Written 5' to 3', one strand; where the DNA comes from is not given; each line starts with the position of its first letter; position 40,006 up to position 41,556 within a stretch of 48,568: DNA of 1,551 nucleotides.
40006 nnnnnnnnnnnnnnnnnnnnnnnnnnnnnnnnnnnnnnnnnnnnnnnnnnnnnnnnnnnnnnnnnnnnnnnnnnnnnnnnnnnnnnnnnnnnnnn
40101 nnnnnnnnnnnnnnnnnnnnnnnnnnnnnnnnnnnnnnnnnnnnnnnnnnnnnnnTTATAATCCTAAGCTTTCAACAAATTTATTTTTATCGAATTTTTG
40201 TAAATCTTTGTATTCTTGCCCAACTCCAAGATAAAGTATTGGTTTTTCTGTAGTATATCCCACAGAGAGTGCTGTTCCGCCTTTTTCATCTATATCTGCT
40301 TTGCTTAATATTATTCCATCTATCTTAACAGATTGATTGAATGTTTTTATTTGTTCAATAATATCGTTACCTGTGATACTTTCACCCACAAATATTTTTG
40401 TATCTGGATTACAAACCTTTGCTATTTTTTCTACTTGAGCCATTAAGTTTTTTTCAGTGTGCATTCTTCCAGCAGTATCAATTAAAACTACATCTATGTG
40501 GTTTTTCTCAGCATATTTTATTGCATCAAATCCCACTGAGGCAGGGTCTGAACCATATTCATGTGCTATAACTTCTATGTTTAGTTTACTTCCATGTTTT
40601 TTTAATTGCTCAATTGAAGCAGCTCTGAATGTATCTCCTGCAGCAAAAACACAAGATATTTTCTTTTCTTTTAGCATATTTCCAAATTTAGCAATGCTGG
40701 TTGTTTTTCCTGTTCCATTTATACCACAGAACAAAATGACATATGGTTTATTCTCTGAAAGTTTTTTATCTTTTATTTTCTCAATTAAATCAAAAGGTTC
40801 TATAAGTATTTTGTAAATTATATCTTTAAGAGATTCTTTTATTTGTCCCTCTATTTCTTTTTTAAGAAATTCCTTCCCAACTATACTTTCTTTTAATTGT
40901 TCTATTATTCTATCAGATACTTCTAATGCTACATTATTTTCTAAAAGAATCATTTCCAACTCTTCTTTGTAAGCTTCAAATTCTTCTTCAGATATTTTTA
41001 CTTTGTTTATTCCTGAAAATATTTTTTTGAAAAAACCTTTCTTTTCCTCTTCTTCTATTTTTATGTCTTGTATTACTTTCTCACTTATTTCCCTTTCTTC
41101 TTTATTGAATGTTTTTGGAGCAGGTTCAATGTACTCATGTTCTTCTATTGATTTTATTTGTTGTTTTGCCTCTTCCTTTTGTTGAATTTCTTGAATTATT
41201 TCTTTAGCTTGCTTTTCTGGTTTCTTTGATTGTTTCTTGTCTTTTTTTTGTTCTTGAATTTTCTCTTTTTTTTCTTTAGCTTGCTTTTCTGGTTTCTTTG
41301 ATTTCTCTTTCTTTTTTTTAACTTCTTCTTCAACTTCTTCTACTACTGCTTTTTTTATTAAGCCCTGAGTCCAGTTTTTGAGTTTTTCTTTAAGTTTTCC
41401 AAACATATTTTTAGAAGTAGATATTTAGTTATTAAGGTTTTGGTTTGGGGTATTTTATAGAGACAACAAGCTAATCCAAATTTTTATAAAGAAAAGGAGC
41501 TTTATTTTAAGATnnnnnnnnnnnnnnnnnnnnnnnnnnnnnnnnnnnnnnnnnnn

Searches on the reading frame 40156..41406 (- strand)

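Call 61: search_protein_families(library=pfam, proteins=[window:40156-41406:-], max_evalue=0.0001)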
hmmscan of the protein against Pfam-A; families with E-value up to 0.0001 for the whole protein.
window:40156-41406:- (416 aa): 2 families
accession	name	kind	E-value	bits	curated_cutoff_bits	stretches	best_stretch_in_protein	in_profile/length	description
PF00448.28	SRP54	-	5e-70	235.6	22.7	1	221-414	1-194/196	SRP54-type protein, GTPase domain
PF02881.24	SRP54_N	-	1.9e-09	38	22.4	1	126-193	5-71/75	SRP54-type protein, helical bundle domain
